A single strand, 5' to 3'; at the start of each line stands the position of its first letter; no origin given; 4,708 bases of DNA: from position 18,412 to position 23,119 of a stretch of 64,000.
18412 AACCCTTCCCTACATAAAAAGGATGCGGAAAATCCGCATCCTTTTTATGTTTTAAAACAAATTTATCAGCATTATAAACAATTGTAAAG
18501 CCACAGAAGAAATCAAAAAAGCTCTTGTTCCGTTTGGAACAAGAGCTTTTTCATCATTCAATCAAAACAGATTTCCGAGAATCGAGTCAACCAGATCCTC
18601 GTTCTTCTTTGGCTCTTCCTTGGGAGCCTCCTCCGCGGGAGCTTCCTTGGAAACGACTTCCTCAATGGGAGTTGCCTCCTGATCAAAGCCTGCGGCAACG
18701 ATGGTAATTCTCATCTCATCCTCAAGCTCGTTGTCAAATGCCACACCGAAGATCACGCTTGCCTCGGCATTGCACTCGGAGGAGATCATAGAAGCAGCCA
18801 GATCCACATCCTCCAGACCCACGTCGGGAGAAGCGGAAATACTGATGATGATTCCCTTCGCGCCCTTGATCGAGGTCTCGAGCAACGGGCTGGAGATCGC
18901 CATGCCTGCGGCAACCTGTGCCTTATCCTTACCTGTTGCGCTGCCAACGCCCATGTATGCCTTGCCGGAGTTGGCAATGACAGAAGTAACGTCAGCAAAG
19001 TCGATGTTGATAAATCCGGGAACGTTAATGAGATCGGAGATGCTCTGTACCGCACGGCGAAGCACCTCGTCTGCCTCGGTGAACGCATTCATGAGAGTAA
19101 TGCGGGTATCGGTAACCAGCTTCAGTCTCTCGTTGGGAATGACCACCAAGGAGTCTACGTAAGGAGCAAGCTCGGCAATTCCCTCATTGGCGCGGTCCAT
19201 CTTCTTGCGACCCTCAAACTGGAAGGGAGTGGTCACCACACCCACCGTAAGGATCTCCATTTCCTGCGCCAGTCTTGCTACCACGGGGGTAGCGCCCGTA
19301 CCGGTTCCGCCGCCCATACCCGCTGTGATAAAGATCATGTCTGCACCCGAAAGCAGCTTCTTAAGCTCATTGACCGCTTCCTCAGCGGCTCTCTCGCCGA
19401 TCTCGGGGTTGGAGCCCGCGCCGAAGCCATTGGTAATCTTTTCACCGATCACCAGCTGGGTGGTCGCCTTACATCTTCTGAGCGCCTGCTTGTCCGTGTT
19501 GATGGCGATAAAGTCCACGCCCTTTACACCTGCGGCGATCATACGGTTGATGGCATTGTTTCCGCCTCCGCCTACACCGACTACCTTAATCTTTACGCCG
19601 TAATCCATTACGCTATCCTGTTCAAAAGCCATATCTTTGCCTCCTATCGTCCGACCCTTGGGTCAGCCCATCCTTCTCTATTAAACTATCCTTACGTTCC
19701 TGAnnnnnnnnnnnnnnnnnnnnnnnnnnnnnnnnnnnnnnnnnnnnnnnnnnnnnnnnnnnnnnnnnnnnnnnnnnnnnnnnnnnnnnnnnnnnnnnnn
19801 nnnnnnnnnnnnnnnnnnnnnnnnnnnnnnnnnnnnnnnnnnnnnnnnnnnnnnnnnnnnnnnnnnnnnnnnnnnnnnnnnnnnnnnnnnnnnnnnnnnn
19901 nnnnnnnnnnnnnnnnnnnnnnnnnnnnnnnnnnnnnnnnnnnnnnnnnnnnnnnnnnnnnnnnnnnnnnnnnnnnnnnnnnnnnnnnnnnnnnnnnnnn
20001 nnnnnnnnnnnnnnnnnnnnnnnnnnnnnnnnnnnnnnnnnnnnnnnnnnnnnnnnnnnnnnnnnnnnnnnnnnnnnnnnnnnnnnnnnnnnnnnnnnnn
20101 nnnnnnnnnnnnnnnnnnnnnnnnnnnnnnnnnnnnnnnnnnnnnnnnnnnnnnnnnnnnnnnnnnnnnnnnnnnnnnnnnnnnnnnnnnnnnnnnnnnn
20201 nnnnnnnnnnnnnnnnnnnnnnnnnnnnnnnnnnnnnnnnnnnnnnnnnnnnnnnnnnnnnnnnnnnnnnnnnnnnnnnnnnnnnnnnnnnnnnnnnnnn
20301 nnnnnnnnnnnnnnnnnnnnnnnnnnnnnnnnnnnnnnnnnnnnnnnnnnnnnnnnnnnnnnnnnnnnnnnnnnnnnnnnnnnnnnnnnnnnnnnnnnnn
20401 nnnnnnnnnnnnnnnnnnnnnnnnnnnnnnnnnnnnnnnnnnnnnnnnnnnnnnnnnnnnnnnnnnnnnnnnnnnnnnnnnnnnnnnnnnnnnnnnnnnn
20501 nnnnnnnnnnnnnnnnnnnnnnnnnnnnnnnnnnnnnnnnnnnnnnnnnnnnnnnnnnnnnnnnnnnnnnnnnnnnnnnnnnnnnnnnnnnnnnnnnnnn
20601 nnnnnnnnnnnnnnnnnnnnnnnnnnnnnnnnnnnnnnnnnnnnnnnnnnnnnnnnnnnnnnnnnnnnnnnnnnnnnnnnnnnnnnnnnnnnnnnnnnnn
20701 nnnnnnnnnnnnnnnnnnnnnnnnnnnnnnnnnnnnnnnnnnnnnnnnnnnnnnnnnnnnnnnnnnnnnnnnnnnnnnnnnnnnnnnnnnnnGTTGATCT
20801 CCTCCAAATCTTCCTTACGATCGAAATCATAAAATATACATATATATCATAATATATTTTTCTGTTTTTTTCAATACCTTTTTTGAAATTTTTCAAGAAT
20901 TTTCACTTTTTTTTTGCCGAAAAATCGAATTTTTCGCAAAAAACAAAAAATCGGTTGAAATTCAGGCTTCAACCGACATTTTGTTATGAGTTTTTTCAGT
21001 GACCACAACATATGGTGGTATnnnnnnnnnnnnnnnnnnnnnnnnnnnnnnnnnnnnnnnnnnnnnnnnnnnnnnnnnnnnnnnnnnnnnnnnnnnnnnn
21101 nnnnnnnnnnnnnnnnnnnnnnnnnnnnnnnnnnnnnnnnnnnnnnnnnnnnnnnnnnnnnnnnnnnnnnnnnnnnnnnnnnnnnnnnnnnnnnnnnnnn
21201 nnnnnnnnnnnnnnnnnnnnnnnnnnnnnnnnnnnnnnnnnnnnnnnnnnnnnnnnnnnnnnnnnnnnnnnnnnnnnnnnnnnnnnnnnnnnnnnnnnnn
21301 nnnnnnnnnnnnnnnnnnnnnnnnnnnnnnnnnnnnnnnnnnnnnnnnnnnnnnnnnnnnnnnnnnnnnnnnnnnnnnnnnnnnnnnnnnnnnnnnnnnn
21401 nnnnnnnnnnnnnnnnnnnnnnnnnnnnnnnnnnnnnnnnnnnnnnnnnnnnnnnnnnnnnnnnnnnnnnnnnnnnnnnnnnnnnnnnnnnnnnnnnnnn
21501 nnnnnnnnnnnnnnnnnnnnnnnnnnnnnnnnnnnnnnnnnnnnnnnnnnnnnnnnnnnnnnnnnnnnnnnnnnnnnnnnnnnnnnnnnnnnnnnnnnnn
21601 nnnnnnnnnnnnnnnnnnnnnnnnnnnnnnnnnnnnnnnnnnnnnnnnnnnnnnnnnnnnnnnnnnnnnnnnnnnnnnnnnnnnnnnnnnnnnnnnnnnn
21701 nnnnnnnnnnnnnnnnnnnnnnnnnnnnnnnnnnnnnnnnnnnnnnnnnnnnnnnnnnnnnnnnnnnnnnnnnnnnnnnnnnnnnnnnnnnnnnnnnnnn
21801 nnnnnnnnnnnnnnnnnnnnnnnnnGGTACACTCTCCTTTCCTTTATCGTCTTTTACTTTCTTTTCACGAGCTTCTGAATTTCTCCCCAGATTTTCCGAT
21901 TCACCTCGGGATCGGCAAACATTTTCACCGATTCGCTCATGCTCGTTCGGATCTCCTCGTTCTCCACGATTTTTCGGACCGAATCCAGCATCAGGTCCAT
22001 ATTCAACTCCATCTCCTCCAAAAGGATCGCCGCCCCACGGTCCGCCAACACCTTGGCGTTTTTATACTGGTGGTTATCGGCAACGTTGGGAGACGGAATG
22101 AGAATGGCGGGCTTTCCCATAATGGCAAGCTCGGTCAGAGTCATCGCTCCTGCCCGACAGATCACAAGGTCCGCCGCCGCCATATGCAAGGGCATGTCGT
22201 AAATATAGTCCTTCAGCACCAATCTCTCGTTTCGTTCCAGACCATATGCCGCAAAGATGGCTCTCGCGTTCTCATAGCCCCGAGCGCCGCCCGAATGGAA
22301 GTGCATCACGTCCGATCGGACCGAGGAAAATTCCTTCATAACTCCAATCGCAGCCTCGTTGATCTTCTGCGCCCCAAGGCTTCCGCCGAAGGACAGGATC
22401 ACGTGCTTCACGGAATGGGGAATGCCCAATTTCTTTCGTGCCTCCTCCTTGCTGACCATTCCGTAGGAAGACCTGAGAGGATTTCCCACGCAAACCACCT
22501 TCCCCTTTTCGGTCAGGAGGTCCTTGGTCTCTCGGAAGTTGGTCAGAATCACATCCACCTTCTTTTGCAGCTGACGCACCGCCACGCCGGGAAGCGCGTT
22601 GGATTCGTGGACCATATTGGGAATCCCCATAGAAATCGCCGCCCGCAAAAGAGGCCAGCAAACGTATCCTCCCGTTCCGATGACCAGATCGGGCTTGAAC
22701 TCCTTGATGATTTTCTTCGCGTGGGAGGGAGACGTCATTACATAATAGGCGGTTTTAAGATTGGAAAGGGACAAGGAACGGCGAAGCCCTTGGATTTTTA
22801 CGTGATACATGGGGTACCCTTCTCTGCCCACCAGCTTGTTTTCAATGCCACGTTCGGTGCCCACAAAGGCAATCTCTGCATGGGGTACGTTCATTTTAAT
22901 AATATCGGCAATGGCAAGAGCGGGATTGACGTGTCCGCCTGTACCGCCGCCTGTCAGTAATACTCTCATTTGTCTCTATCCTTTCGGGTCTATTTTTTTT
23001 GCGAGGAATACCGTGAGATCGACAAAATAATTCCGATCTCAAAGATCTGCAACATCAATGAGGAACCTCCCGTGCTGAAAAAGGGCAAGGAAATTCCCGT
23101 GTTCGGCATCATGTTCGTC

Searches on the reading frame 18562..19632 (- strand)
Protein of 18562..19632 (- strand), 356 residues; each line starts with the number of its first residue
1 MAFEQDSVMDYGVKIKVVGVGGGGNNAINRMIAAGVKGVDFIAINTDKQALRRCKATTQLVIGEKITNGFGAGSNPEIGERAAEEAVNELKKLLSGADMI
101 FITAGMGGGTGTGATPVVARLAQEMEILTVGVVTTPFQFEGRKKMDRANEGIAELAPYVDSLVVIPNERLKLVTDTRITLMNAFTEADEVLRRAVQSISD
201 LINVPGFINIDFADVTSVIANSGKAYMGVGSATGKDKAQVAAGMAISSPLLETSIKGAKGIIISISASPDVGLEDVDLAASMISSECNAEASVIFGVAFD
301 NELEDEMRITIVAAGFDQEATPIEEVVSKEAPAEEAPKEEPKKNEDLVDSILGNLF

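Call 27: search_protein_families(library=pfam, proteins=[window:18562-19632:-], max_evalue=0.001)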
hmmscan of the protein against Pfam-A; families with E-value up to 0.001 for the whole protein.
window:18562-19632:- (356 aa): 2 families
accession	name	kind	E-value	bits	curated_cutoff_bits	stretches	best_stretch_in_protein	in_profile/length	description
PF00091.31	Tubulin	-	6.1e-50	170.6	33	1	14-172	1-187/190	Tubulin/FtsZ family, GTPase domain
PF12327.13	FtsZ_C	-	1.4e-29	102.7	27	1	223-317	1-95/95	FtsZ family, C-terminal domain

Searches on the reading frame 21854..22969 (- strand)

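Call 27: search_protein_families(library=pfam, proteins=[window:21854-22969:-], max_evalue=0.001)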
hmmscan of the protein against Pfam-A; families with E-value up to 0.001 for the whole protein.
window:21854-22969:- (371 aa): 3 families
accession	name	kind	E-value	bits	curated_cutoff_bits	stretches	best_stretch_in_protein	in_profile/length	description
PF04101.22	Glyco_tran_28_C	-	1.1e-33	117.1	22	1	191-348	2-154/166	Glycosyltransferase family 28 C-terminal domain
PF03033.26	Glyco_transf_28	-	8.8e-33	113.8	26.2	1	3-141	1-137/139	Glycosyltransferase family 28 N-terminal domain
PF06722.18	EryCIII-like_C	-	9.1e-05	22.9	31.7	0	263-352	45-131/145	Erythromycin biosynthesis protein CIII-like, C-terminal domain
